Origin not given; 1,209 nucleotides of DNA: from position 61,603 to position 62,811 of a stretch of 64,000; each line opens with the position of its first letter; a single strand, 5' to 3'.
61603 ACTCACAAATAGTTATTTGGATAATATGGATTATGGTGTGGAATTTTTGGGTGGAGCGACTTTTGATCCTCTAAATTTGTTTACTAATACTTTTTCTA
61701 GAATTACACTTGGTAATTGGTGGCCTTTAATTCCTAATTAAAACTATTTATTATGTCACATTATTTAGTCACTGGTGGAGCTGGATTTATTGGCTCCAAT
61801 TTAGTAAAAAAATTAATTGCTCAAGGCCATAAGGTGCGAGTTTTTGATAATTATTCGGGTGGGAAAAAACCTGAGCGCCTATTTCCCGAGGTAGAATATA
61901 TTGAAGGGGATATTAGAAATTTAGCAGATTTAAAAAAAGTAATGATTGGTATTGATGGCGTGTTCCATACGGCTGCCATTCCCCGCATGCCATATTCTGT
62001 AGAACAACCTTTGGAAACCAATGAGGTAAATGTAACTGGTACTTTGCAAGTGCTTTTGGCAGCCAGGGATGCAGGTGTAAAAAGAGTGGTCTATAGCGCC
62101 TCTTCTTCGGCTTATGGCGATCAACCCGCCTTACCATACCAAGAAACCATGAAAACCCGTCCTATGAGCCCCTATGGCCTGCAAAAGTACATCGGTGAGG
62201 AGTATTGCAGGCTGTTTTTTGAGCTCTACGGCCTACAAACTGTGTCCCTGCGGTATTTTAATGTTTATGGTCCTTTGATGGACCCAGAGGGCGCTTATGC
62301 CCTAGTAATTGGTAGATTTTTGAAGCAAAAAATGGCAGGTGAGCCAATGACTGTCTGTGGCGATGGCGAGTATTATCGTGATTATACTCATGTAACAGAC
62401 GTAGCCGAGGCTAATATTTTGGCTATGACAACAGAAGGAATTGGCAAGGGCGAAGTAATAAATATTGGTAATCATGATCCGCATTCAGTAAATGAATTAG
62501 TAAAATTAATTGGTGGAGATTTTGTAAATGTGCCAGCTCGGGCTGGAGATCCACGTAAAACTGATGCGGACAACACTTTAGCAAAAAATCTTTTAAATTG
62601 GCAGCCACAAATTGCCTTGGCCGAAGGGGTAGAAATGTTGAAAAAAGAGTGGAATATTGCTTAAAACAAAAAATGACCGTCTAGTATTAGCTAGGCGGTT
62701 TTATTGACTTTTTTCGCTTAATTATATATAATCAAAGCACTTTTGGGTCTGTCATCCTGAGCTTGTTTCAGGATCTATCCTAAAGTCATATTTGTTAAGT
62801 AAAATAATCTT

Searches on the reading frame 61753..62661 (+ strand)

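Call 72: search_protein_families(library=pfam, proteins=[window:61753-62661:+], max_evalue=0.00001)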
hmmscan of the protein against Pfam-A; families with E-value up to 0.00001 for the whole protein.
window:61753-62661:+ (303 aa): 8 families
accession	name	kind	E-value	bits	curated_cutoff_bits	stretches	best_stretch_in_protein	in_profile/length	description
PF01370.27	Epimerase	-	1.8e-62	211.3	20.9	1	5-239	2-240/240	NAD dependent epimerase/dehydratase family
PF16363.11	GDP_Man_Dehyd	-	7.7e-52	177.2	27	1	5-295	1-331/332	GDP-mannose 4,6 dehydratase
PF01073.25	3Beta_HSD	-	1.4e-28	100.2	22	1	5-226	1-230/280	3-beta hydroxysteroid dehydrogenase/isomerase family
PF02719.21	Polysacc_synt_2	-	9.4e-16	58.3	20.2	1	5-250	2-240/293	Polysaccharide biosynthesis protein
PF13460.12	NAD_binding_10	-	2.6e-12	47.4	27.2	1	8-127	1-108/184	NAD(P)H-binding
PF04321.23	RmlD_sub_bind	-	1.2e-11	44.7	27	1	5-220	4-192/287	RmlD substrate binding domain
PF07993.18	NAD_binding_4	-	2.7e-08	33.7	20.1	0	58-134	80-153/258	Male sterility protein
PF05368.20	NmrA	-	1.9e-07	31.5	27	1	5-117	6-107/298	NmrA-like family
